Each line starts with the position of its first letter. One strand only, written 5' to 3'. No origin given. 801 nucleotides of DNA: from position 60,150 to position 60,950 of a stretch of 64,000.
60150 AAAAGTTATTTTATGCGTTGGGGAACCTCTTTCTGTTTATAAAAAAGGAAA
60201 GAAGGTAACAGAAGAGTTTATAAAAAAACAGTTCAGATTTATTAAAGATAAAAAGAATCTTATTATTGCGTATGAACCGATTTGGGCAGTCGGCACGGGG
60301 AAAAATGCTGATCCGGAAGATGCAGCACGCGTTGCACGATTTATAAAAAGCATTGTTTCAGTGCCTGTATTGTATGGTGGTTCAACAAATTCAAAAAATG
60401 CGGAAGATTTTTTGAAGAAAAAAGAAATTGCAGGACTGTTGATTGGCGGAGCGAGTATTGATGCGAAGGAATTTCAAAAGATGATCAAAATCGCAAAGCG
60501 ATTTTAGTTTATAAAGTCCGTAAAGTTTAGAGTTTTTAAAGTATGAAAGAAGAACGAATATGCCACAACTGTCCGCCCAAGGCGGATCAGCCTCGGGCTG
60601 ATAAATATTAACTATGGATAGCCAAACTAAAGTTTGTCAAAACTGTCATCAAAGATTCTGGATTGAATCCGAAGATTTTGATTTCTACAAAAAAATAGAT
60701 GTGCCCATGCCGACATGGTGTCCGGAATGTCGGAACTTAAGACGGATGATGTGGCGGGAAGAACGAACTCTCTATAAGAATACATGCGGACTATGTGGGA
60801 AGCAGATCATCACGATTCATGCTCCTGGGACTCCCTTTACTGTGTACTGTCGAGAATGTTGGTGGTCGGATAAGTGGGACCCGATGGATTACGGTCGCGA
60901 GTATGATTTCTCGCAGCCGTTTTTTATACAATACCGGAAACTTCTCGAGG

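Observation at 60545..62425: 603-aa Cys-rich protein with terminal zinc-ribbon clusters and an internal duplicated ~90-aa module, preceded by a structured leader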

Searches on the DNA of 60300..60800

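Call 12: search_rna_families(source=window, start=60300, end=60800, threshold=evalue, max_evalue=10)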
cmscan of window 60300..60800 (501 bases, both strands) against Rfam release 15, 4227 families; matches with E-value up to 10: 3.
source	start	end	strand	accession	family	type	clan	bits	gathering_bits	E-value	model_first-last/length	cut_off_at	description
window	60346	60430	+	RF00225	IRES_Tobamo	Cis-reg; IRES;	-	17.9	50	3.1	1-151/151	no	Tobamovirus internal ribosome entry site (IRES)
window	60494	60603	-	RF01289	snoR17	Gene; snRNA; snoRNA; CD-box;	-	17.6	60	4.5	1-110/110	no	Small nucleolar RNA snoR17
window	60579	60660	-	RF00538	snoCD11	Gene; snRNA; snoRNA; CD-box;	-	17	60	2.5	1-75/75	no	Small nucleolar RNA CD11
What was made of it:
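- On Known cis-regulatory RNA (riboswitch, leader, attenuator): There is no Rfam match better than E=2.5 (call 12).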
